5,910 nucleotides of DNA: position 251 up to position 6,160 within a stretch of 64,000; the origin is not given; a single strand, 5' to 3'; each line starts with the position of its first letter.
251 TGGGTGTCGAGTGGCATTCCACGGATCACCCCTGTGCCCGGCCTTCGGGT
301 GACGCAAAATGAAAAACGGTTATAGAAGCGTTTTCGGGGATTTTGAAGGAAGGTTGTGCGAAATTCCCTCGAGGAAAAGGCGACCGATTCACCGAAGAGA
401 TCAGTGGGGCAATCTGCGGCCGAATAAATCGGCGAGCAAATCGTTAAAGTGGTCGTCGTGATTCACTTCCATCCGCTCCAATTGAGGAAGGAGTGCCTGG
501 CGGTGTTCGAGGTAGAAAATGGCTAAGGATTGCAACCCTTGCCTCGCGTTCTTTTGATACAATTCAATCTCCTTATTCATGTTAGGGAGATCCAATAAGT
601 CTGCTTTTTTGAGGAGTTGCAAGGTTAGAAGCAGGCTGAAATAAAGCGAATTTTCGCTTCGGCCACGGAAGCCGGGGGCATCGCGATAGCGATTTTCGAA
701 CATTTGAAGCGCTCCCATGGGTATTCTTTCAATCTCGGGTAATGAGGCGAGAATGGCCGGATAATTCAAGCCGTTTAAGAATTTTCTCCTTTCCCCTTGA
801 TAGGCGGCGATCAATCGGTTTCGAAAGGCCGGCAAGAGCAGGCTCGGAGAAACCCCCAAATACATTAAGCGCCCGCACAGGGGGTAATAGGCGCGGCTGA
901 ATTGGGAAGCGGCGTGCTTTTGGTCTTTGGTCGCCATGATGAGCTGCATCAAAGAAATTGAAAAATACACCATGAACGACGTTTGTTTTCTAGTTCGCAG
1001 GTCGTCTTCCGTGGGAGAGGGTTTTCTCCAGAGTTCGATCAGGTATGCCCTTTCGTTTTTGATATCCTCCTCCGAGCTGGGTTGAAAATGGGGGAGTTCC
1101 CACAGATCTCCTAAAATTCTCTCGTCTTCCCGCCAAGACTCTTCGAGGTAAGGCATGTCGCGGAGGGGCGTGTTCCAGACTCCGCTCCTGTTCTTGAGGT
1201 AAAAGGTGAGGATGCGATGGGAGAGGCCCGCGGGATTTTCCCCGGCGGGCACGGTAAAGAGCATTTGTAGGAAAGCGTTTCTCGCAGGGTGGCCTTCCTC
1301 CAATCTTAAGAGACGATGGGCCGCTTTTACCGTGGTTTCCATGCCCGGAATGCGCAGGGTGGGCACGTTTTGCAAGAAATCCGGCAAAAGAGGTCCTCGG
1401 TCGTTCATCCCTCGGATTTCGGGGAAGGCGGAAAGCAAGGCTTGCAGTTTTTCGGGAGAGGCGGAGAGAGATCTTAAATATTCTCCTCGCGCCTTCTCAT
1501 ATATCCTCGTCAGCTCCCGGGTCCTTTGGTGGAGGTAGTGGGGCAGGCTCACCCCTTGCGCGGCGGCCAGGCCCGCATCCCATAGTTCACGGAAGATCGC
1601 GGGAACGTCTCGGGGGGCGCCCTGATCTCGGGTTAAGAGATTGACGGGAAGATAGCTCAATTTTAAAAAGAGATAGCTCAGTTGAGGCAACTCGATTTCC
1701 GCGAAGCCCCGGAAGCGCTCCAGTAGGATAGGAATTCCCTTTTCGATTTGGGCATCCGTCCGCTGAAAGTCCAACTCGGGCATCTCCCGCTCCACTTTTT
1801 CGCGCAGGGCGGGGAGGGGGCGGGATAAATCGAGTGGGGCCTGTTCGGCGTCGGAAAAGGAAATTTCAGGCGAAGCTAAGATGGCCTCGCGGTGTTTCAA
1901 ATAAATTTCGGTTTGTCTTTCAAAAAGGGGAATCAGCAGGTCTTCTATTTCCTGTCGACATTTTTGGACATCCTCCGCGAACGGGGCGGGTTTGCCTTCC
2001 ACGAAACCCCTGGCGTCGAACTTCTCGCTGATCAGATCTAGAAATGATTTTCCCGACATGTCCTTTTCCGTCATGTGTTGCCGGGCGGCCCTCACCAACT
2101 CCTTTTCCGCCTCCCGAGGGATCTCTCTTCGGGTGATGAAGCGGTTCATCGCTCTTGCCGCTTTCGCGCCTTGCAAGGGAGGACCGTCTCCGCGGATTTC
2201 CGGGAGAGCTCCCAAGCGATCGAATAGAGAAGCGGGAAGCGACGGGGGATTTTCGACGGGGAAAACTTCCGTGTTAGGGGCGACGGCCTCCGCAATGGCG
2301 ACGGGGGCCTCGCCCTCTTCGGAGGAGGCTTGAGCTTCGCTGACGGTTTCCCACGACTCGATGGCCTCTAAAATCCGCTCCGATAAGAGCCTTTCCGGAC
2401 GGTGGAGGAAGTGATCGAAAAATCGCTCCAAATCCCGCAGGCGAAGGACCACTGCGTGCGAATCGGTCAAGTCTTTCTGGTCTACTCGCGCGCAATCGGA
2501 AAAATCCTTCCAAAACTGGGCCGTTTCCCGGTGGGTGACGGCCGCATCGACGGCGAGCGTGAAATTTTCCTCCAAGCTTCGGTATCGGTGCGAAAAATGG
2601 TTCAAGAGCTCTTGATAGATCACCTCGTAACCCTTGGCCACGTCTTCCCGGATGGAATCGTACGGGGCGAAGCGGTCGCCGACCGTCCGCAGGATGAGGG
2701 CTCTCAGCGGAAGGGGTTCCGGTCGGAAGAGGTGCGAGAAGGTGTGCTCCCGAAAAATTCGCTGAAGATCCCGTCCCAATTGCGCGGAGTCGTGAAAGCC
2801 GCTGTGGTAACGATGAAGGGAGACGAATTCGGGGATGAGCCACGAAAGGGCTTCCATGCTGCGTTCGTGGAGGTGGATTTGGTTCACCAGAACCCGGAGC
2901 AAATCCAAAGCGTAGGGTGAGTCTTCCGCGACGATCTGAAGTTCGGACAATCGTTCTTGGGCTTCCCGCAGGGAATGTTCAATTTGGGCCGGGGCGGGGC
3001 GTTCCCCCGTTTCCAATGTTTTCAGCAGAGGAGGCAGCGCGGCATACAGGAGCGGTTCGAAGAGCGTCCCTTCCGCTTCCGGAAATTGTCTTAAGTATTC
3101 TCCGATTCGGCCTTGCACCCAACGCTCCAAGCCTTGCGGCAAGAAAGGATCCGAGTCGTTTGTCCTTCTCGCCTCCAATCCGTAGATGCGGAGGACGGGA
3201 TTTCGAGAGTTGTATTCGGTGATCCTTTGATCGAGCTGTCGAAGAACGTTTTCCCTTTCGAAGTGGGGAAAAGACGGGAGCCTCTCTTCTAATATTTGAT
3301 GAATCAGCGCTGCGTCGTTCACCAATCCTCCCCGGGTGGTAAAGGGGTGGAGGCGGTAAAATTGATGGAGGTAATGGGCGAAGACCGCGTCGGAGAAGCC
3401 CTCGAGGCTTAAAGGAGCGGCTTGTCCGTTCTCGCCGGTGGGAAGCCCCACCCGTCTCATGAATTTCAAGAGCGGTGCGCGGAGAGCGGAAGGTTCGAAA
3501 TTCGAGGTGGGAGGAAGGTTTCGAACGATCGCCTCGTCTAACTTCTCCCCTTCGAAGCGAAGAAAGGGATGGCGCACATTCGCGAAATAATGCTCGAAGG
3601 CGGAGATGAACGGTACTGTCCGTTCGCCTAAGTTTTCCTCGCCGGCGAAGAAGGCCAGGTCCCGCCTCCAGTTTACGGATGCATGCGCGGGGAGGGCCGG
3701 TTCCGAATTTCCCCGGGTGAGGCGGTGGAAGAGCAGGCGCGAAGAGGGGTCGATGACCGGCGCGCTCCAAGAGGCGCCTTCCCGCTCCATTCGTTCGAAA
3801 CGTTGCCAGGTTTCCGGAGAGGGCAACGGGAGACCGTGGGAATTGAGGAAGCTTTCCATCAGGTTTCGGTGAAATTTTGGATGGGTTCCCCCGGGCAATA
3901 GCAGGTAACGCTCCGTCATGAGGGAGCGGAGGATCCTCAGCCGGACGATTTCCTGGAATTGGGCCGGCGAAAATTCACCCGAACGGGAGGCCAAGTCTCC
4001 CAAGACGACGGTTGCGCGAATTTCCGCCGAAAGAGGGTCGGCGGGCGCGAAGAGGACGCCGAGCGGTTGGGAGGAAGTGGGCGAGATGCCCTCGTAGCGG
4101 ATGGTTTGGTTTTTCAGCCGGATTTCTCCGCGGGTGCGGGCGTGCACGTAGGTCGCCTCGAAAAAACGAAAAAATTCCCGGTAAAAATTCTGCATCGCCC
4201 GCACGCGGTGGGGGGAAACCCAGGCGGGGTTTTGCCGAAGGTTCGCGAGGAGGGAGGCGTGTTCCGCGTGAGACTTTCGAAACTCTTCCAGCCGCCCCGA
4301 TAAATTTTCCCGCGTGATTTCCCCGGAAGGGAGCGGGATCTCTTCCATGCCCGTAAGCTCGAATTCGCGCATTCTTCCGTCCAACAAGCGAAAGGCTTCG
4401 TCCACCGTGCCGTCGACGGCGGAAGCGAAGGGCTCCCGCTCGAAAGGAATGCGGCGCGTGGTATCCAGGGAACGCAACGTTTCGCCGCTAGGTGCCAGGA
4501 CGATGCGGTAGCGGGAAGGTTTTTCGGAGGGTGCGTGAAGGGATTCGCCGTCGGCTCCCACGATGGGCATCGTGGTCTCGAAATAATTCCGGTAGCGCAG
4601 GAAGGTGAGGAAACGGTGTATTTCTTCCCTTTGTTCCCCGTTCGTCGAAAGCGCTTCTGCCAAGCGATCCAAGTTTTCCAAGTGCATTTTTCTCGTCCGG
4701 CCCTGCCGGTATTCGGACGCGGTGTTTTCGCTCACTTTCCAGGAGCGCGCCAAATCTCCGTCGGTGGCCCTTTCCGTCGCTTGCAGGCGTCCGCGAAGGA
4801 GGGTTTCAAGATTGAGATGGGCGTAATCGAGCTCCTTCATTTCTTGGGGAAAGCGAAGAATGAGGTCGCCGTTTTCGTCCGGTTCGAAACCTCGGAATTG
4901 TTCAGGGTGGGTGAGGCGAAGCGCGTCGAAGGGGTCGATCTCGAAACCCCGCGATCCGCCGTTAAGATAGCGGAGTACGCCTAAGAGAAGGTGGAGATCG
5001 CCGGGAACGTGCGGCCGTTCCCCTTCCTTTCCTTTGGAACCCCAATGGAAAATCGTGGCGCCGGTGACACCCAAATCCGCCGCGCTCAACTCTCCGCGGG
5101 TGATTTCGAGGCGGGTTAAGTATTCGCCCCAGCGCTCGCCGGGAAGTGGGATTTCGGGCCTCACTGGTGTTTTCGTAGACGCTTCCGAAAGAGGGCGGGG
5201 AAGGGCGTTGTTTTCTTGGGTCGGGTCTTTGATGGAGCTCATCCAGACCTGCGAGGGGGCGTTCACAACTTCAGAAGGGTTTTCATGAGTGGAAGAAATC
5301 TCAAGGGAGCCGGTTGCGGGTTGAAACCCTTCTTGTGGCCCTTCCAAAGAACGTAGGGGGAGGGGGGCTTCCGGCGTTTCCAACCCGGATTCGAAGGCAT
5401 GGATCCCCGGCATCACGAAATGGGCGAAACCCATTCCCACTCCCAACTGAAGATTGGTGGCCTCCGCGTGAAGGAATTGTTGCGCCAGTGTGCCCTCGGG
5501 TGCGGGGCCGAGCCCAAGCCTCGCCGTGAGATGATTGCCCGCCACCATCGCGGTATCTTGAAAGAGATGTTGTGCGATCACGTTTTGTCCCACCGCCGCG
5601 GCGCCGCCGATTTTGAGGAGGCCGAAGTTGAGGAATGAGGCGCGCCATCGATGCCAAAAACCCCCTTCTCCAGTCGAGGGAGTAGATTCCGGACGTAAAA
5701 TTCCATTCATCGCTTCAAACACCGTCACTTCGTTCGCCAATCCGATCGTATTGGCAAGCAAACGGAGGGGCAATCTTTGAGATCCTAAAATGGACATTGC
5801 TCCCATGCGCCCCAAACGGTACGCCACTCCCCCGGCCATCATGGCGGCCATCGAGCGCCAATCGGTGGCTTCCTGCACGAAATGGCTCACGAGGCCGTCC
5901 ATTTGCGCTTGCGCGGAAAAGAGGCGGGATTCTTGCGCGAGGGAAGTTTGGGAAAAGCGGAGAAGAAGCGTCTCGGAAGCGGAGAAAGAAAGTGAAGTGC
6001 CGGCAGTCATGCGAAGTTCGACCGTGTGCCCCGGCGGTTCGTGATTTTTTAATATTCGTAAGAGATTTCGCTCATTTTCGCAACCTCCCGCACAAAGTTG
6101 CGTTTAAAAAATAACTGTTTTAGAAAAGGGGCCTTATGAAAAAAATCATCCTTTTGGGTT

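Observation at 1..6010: Five-copy family: an unrecognised 215-aa N-terminal module fused to unrelated C-terminal cargo (tandem copies P1 and P2 here)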

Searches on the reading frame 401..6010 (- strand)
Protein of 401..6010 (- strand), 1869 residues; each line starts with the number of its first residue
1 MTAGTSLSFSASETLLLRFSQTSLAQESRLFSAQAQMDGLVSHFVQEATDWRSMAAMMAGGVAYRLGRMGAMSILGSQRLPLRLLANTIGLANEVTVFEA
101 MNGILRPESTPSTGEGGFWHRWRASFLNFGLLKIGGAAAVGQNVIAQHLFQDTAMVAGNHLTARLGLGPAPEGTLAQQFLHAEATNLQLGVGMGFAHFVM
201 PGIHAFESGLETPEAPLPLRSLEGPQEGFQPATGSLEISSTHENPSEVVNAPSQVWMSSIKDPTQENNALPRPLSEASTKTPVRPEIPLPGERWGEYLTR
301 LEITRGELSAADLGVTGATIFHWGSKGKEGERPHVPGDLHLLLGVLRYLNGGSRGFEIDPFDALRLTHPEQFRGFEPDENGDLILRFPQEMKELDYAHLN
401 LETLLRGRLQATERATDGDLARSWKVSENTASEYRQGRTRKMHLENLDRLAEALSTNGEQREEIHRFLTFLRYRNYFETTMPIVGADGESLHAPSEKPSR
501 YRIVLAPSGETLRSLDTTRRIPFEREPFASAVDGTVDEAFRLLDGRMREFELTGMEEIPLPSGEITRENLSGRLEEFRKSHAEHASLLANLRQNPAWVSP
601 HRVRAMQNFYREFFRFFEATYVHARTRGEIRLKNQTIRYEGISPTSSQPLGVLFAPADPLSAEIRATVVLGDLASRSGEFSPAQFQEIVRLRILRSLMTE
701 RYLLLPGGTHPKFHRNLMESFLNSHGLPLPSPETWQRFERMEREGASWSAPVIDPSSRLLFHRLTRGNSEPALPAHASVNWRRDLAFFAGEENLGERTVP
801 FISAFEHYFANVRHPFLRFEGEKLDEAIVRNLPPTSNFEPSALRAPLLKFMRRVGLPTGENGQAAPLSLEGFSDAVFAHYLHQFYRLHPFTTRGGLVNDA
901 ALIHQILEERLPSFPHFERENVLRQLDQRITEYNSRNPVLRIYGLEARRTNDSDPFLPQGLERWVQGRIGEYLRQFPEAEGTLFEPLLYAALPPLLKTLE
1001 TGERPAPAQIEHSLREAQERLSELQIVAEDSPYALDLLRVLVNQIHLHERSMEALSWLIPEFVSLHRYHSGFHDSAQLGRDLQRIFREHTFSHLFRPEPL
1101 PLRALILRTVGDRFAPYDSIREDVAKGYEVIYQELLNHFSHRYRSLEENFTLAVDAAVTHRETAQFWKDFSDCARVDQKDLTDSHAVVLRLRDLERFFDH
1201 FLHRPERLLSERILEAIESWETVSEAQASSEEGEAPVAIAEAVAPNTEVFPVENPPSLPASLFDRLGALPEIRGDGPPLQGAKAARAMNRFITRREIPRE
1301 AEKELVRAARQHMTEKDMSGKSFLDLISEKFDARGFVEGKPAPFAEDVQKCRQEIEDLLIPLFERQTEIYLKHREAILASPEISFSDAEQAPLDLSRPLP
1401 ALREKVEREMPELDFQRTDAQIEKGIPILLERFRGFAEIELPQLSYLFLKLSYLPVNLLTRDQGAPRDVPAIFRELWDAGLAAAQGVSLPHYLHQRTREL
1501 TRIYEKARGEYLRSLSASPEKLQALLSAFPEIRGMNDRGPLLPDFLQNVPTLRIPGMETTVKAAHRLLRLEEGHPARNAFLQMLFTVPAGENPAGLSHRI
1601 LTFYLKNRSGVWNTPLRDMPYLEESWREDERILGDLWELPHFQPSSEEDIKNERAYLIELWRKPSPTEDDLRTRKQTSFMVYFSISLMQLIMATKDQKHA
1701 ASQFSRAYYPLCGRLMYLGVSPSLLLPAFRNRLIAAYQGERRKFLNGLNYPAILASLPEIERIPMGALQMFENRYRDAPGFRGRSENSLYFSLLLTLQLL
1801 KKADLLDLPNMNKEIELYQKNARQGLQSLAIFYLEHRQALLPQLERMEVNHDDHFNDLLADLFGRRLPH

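Call 8: search_protein_families(library=pfam, proteins=[window:401-6010:-], max_evalue=0.1)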
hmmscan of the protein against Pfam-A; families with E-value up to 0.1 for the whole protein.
window:401-6010:- (1869 aa): 1 family
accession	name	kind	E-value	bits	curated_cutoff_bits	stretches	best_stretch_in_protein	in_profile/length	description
PF13443.12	HTH_26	-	0.0035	18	22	1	419-456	15-52/63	Cro/C1-type HTH DNA-binding domain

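Call 9: search_protein_families(library=ncbifam, proteins=[window:401-6010:-], max_evalue=0.1)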
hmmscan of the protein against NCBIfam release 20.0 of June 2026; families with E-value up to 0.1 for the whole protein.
window:401-6010:- (1869 aa): 0 families

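Call 58: search_protein_families(library=padloc, proteins=[window:401-6010:-], max_evalue=0.01)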
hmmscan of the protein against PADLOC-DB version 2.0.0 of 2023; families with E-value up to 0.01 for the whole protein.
window:401-6010:- (1869 aa): 0 families
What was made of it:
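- On Polymorphic toxin systems: There was also no PADLOC hit (call 58).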

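Call 71: find_homologous_proteins(query=window:401-5140:-, max_evalue=0.00001)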
Query window:401-5140:- (1579 aa): 4 proteins with E <= 0.00001 among 8000 candidates.
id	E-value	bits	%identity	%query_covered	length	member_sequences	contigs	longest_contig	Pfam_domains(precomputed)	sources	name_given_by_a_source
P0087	0.0e+0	3583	100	100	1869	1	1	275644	-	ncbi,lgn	ncbi:MAG: hypothetical protein U1F57_02935 [bacterium]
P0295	3.4e-159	550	33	71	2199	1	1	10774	-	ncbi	-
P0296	2.1e-145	504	34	55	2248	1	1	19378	-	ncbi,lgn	-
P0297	2.8e-130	454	32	58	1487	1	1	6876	-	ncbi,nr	ncbi:MAG: hypothetical protein JNK65_03940, partial [Deltaproteobacteria bacterium]|nr:hypothetical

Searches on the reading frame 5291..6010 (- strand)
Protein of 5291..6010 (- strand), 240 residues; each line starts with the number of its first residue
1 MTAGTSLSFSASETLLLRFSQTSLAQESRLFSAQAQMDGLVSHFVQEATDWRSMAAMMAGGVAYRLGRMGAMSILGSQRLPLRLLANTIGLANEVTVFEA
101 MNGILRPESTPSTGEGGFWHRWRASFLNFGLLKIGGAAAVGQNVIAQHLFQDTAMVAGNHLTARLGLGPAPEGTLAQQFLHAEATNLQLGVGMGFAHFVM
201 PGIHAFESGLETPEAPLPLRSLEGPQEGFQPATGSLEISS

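Call 11: find_homologous_proteins(query=A1, max_evalue=0.001)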
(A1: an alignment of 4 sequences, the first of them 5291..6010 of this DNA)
Query A1 (4 sequences) (240 aa, profile of the alignment): 27 proteins with E <= 0.001 among 8000 candidates.
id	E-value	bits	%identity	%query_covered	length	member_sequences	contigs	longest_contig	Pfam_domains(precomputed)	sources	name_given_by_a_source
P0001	8.5e-89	315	49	82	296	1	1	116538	-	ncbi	ncbi:MAG: hypothetical protein U1F57_08720 [bacterium]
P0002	2.2e-68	248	43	87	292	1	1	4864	-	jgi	jgi:hypothetical protein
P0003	3.9e-67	244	48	78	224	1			-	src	-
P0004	1.6e-65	239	47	83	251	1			-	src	-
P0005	1.8e-65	239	45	77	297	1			-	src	-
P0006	1.0e-63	233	46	75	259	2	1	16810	-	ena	-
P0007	2.1e-62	229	47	78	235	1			-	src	-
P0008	8.1e-62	227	46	79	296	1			-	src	-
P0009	4.3e-61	224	47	83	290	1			-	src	-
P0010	2.4e-60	222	51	71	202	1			-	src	-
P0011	3.9e-60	221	51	65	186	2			-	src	-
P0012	6.4e-60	221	47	79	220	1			-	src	-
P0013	6.9e-56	207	43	85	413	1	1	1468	-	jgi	jgi:hypothetical protein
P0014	7.5e-54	201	48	67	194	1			-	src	-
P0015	5.3e-52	195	49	73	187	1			-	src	-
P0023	1.5e-41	160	50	39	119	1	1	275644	-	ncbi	ncbi:MAG: hypothetical protein U1F57_02930, partial [bacterium]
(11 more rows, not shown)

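Call 17: find_encoding_contigs(protein=P0001, flank=10000, max_places=3)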
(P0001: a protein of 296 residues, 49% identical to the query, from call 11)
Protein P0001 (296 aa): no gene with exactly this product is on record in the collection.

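Call 18: find_encoding_contigs(protein=P0006, flank=10000, max_places=3)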
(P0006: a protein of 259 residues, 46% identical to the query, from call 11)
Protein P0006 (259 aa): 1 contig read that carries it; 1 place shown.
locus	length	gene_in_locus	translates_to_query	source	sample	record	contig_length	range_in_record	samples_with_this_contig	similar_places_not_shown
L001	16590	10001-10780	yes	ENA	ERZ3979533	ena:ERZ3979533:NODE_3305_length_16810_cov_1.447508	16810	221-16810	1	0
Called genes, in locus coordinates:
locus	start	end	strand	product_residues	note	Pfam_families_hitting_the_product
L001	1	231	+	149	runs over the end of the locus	?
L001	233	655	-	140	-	PF00583:Acetyltransf_1, PF13673:Acetyltransf_10, PF13508:Acetyltransf_7, PF13420:Acetyltransf_4 (weak), PF08445:FR47 (weak)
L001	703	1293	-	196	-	PF00350:Dynamin_N (faint), PF01926:MMR_HSR1, PF02421:FeoB_N (weak)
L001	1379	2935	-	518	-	PF01578:Cytochrom_C_asm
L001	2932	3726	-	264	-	PF05140:ResB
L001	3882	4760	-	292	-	PF05140:ResB (faint)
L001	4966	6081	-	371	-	PF03952:Enolase_N, PF00113:Enolase_C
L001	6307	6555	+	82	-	-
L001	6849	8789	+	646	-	-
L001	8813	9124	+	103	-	-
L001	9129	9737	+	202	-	PF02985:HEAT (faint), PF13513:HEAT_EZ (faint), PF13646:HEAT_2, PF03130:HEAT_PBS (faint), PF13646:HEAT_2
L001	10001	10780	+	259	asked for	-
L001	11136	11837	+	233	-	-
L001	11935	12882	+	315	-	-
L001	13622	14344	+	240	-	-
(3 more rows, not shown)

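Call 61: find_encoding_contigs(protein=P0023, flank=10000, max_places=2)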
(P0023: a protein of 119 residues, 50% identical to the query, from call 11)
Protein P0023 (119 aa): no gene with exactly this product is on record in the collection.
